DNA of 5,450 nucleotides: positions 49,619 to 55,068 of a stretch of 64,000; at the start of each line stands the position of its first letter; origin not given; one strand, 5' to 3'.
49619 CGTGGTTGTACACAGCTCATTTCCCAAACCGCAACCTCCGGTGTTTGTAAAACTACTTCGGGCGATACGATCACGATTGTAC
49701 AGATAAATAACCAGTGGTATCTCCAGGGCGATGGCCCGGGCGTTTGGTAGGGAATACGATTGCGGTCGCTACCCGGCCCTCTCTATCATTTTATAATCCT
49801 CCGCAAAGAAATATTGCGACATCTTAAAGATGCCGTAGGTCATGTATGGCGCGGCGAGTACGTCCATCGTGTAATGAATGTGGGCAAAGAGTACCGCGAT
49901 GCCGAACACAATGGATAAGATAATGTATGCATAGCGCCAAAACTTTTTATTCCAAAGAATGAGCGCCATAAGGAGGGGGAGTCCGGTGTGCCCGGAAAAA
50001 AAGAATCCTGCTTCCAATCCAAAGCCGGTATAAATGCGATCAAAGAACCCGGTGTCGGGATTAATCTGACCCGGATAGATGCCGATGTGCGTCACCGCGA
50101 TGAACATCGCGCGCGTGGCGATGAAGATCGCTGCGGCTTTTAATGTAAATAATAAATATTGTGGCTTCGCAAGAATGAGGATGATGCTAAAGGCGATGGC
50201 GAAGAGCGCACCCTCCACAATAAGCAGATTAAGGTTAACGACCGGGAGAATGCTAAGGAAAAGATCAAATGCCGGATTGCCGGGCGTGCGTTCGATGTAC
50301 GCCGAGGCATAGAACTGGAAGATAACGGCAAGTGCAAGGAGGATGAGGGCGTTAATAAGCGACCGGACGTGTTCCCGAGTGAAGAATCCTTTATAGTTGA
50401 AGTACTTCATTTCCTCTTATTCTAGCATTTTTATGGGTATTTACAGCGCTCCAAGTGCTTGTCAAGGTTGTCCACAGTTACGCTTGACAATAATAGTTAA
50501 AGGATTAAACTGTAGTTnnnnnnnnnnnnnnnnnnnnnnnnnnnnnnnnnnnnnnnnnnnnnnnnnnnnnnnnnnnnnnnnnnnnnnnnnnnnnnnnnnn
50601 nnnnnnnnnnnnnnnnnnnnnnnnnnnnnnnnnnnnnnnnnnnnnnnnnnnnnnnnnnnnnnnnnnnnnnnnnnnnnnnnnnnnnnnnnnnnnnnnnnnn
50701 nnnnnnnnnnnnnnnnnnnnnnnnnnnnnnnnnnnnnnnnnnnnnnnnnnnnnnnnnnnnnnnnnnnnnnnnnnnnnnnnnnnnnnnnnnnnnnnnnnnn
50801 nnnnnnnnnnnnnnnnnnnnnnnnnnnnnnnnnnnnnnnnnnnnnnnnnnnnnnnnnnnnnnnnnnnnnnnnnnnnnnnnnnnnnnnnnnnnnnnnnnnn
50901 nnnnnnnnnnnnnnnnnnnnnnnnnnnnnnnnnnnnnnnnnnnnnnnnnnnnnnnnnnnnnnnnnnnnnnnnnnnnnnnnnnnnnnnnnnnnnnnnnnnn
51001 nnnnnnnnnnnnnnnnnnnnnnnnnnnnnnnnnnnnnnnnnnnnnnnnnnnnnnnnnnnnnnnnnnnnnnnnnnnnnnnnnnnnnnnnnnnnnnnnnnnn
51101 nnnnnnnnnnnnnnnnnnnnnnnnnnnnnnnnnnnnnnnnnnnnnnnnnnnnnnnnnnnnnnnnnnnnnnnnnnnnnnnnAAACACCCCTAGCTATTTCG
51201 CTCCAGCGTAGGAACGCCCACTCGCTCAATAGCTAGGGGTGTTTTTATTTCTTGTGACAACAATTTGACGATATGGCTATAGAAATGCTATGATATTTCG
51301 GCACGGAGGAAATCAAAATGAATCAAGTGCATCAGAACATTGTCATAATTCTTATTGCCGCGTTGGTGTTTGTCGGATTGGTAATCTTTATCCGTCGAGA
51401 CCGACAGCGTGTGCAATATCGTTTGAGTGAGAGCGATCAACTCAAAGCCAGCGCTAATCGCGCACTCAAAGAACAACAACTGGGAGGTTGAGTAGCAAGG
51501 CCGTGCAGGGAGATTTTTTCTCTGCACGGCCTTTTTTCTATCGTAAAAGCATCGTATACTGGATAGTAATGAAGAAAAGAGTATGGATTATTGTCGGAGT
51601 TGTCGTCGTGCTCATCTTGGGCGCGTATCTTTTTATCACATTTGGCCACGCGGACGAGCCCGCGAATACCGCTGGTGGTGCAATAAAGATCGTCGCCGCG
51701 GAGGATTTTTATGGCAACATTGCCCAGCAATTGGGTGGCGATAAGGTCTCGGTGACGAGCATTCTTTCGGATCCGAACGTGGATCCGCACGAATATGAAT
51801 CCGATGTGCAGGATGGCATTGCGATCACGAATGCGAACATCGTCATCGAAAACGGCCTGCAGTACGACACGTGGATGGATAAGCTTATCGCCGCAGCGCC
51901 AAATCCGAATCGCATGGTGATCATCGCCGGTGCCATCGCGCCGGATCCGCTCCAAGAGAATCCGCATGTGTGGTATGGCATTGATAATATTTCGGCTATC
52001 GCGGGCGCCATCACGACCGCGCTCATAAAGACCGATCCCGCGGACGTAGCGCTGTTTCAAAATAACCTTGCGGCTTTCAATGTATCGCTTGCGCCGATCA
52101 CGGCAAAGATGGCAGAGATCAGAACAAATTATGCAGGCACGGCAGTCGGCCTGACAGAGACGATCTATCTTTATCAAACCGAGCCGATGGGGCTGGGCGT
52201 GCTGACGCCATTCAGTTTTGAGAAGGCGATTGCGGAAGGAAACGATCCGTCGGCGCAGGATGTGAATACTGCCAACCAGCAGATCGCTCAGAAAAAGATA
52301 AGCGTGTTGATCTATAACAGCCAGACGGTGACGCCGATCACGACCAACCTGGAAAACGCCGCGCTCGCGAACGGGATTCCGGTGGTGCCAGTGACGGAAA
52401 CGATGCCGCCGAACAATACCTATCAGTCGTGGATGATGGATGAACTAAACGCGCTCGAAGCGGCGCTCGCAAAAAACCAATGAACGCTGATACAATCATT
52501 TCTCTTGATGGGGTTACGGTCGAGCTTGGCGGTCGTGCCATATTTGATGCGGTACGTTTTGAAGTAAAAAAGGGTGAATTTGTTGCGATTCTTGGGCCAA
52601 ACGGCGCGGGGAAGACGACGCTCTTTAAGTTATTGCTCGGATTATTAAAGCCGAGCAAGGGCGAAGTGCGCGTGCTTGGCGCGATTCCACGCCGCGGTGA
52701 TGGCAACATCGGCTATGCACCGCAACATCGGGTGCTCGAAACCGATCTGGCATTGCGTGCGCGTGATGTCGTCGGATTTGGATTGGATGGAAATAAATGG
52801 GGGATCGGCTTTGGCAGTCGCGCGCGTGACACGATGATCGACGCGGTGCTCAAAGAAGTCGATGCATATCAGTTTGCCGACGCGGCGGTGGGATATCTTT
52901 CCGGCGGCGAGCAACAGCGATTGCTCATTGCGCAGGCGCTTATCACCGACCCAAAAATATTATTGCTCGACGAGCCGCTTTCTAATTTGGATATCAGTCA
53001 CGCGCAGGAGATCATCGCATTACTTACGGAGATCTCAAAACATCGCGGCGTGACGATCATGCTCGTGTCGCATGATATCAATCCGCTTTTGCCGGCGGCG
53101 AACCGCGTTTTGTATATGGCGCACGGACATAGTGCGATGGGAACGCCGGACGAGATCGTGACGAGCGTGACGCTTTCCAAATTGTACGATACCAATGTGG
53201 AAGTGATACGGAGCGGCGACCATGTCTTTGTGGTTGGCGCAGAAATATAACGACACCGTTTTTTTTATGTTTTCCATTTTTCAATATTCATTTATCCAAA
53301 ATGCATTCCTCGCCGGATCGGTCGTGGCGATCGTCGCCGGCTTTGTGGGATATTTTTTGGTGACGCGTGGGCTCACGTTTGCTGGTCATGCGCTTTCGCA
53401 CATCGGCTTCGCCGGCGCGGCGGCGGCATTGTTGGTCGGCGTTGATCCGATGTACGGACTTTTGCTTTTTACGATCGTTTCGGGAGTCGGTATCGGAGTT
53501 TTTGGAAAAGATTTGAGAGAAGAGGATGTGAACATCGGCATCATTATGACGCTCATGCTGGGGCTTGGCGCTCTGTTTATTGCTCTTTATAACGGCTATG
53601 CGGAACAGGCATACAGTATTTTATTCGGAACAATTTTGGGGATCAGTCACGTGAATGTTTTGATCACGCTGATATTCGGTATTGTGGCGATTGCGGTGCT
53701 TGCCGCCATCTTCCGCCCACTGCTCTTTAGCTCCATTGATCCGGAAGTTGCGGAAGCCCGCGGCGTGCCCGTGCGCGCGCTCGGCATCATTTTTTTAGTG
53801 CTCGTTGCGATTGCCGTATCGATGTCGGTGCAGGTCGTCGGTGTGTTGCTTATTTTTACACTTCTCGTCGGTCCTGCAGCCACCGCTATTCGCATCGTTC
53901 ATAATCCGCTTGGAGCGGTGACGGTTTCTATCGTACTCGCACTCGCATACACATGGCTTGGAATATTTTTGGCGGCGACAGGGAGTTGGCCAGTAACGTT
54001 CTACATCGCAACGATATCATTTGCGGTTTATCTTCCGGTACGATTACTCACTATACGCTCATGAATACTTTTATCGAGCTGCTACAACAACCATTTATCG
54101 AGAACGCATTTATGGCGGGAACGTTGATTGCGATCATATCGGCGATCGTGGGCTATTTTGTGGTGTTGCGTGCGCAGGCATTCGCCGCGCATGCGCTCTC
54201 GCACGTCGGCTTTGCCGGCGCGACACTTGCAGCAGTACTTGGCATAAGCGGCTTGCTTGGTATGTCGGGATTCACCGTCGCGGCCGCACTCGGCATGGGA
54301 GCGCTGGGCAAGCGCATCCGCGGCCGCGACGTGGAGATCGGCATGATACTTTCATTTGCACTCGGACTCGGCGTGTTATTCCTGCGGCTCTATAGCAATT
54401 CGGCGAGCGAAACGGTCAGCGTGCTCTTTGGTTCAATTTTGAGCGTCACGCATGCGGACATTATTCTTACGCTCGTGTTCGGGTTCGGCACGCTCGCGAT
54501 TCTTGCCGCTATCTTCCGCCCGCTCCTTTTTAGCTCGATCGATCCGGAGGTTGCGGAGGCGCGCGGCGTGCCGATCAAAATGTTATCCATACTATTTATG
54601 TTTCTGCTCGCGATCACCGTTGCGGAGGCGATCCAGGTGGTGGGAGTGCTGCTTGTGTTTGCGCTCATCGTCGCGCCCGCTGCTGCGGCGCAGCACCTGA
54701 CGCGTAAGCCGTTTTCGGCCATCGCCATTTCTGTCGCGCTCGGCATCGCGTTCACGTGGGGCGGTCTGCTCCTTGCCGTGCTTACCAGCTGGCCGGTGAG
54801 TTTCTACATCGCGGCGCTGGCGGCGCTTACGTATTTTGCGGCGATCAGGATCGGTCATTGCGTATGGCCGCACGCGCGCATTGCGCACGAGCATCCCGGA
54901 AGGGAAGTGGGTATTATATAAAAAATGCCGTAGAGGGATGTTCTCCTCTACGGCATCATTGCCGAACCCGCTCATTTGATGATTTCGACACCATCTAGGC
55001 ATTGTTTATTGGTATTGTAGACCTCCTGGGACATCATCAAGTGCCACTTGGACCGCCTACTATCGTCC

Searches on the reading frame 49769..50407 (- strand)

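Call 22: search_protein_families(library=pfam, proteins=[window:49769-50407:-], max_evalue=0.001)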
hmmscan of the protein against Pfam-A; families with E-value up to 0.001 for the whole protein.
window:49769-50407:- (212 aa): 2 families
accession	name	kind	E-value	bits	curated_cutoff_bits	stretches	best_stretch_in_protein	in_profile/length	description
PF14360.12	PAP2_C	-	5.8e-07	30.4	27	1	136-196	6-71/74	PAP2 superfamily C-terminal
PF01569.27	PAP2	-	0.00061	20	27.2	1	133-195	49-119/130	PAP2 superfamily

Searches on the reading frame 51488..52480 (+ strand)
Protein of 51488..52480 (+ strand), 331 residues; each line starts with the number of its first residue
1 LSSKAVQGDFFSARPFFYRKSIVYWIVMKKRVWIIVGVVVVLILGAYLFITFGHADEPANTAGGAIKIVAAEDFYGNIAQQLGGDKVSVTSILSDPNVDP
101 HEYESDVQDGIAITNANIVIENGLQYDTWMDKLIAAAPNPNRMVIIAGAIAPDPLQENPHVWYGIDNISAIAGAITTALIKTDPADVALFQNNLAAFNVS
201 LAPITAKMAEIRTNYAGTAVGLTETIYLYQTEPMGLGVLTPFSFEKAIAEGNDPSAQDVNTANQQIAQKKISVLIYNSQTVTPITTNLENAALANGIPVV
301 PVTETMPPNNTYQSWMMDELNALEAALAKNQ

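Call 23: search_protein_families(library=pfam, proteins=[window:51488-52480:+], max_evalue=0.001)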
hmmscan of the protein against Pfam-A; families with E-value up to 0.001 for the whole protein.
window:51488-52480:+ (331 aa): 1 family
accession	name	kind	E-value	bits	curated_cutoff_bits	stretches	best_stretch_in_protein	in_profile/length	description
PF01297.22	ZnuA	-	1.2e-43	149.9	29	1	68-326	1-263/263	Zinc-uptake complex component A periplasmic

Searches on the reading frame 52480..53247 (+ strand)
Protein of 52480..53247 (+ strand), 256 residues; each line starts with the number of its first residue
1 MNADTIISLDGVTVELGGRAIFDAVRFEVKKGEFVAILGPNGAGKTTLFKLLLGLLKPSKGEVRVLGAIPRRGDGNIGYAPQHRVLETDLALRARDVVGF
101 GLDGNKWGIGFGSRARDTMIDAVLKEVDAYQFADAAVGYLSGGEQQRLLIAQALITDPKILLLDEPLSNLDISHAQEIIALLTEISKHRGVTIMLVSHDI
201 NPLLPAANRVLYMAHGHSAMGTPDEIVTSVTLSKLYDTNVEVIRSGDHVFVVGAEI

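Call 23: search_protein_families(library=pfam, proteins=[window:52480-53247:+], max_evalue=0.001)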
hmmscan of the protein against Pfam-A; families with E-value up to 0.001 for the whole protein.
window:52480-53247:+ (256 aa): 5 families
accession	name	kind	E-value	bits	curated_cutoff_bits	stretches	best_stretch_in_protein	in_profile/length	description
PF00005.33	ABC_tran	-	4.7e-31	108.7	25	1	23-167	2-136/137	ABC transporter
PF13304.12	AAA_21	-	2.7e-09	37.9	27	1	34-73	1-39/304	AAA domain, putative AbiEii toxin, Type IV TA system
PF02463.25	SMC_N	-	7.7e-06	25.9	40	0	32-51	24-43/220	RecF/RecN/SMC N terminal domain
PF13476.12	AAA_23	-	0.00045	21.3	27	1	23-52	11-39/201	AAA domain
PF13555.12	AAA_29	-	0.00053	20.1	27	0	22-60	12-50/61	P-loop containing region of AAA domain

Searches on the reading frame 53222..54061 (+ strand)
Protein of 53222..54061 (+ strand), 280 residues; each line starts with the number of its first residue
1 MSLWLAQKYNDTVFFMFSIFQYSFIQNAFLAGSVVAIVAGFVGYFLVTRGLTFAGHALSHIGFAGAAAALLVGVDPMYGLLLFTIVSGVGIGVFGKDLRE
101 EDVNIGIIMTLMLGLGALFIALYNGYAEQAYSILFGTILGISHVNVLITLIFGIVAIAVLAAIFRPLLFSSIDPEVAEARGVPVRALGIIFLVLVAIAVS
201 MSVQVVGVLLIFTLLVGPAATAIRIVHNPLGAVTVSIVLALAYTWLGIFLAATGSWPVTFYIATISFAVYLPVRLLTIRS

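Call 23: search_protein_families(library=pfam, proteins=[window:53222-54061:+], max_evalue=0.001)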
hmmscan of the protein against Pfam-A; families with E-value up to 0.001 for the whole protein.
window:53222-54061:+ (280 aa): 2 families
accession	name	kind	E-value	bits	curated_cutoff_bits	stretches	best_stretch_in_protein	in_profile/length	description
PF00950.22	ABC-3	-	8.5e-49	166.8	20.1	1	21-272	1-253/258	ABC 3 transport family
PF01032.23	FecCD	-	0.00016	21.3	26.5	1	105-265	135-300/311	FecCD transport family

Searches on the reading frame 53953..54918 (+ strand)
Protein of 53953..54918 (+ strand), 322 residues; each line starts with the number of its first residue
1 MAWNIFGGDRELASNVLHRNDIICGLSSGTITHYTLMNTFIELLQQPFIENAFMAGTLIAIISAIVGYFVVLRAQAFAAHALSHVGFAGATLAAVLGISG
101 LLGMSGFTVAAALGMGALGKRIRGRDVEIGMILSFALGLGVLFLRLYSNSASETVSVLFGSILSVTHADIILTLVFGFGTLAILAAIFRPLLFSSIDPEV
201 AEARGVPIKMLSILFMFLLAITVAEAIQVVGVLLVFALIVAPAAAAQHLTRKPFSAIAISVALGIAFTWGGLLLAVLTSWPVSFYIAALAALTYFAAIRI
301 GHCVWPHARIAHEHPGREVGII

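Call 23: search_protein_families(library=pfam, proteins=[window:53953-54918:+], max_evalue=0.001)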
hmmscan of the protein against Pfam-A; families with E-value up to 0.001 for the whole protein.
window:53953-54918:+ (322 aa): 2 families
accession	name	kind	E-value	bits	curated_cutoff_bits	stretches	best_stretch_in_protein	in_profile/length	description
PF00950.22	ABC-3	-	1.9e-50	172.3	20.1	1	46-298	2-255/258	ABC 3 transport family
PF01032.23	FecCD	-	9e-05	22.1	26.5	1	129-291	135-298/311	FecCD transport family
